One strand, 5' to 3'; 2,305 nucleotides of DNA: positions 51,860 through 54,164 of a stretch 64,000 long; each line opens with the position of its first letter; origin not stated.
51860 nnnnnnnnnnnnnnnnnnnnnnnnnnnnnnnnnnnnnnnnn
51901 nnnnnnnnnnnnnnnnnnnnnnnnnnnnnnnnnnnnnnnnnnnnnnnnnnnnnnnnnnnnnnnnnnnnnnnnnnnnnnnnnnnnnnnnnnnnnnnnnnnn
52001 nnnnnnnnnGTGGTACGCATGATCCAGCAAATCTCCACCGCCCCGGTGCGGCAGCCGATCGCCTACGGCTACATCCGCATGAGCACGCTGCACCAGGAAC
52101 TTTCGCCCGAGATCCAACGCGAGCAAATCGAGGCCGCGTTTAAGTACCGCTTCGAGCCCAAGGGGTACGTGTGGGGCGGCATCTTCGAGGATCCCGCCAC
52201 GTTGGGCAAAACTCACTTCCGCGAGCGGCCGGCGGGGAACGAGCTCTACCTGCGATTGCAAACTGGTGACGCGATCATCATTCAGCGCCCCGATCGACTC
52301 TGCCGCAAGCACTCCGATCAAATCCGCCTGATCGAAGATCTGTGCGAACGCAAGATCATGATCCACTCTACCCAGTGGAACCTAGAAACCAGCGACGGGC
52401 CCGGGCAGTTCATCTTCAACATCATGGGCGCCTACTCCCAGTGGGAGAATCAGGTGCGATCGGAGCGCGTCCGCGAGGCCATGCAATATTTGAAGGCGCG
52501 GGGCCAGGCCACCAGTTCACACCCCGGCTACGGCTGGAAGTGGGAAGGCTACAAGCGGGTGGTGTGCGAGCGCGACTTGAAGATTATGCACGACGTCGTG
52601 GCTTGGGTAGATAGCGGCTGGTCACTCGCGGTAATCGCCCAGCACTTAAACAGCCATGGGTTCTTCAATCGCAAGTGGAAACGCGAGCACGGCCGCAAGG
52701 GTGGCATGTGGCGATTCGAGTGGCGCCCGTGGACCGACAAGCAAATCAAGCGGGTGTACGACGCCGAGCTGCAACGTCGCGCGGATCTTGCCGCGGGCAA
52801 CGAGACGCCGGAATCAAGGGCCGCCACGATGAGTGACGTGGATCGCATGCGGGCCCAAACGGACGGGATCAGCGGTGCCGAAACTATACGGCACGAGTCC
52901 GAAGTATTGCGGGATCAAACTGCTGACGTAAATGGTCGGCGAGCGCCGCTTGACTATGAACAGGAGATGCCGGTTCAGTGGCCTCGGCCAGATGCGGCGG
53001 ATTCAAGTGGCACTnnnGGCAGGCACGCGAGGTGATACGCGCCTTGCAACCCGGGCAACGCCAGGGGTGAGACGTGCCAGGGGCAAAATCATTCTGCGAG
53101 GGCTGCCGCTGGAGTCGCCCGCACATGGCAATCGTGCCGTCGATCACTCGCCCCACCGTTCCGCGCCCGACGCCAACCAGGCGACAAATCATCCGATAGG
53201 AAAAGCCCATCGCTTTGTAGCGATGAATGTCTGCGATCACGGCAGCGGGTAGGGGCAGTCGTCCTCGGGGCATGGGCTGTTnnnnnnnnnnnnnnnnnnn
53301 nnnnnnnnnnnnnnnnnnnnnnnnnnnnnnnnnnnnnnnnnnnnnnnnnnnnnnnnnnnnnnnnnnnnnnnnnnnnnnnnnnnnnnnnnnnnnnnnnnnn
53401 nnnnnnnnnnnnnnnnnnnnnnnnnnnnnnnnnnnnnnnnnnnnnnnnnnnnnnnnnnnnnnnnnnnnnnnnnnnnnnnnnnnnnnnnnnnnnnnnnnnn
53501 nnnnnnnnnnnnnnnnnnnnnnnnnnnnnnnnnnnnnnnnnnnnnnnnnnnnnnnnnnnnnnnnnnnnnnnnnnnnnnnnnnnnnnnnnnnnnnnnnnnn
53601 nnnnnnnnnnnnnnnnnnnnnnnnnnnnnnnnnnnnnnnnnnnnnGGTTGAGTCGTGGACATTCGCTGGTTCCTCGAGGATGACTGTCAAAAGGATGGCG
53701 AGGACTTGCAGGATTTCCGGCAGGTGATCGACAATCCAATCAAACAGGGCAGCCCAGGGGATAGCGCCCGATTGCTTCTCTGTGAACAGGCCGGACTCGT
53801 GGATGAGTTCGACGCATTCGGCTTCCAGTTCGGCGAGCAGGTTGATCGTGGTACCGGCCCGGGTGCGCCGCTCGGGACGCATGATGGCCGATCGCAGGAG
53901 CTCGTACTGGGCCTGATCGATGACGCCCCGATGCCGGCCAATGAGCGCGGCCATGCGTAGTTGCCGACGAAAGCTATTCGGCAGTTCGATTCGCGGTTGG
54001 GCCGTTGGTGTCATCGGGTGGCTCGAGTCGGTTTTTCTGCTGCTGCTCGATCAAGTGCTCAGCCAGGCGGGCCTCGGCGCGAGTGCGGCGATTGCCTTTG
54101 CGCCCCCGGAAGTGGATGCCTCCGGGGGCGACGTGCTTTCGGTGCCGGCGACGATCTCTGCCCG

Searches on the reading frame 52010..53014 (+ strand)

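Call 21: search_protein_families(library=phrogs, proteins=[window:52010-53014:+], max_evalue=0.001)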
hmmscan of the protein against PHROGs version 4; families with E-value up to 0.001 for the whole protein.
window:52010-53014:+ (335 aa): 2 families
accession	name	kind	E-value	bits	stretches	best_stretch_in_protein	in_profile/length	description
phrog_95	-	integration and excision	2.6e-35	123.1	1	8-247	80-305/651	integrase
phrog_125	-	DNA, RNA and nucleotide metabolism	7.2e-30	105.3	1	15-266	19-216/254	DNA invertase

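Call 107: search_protein_families(library=pfam, proteins=[window:52010-53014:+], max_evalue=0.1)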
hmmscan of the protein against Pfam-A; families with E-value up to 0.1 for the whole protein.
window:52010-53014:+ (335 aa): 2 families
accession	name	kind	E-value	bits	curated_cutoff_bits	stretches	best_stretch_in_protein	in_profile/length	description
PF00239.26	Resolvase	-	2.5e-25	89.7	23.3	1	18-166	1-144/145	Resolvase, N terminal domain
PF07508.19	Recombinase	-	0.026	15.2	21.1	1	191-249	5-48/102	Recombinase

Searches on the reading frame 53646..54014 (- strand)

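Call 43: search_protein_families(library=pfam, proteins=[window:53646-54014:-], max_evalue=0.01)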
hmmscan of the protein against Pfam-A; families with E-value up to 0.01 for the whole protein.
window:53646-54014:- (123 aa): 1 family
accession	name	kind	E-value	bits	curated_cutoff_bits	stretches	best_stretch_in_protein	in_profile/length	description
PF20178.3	ToxA_N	-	0.0037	17.4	27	1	15-57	137-179/249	Dermonecrotic toxin, N-terminal domain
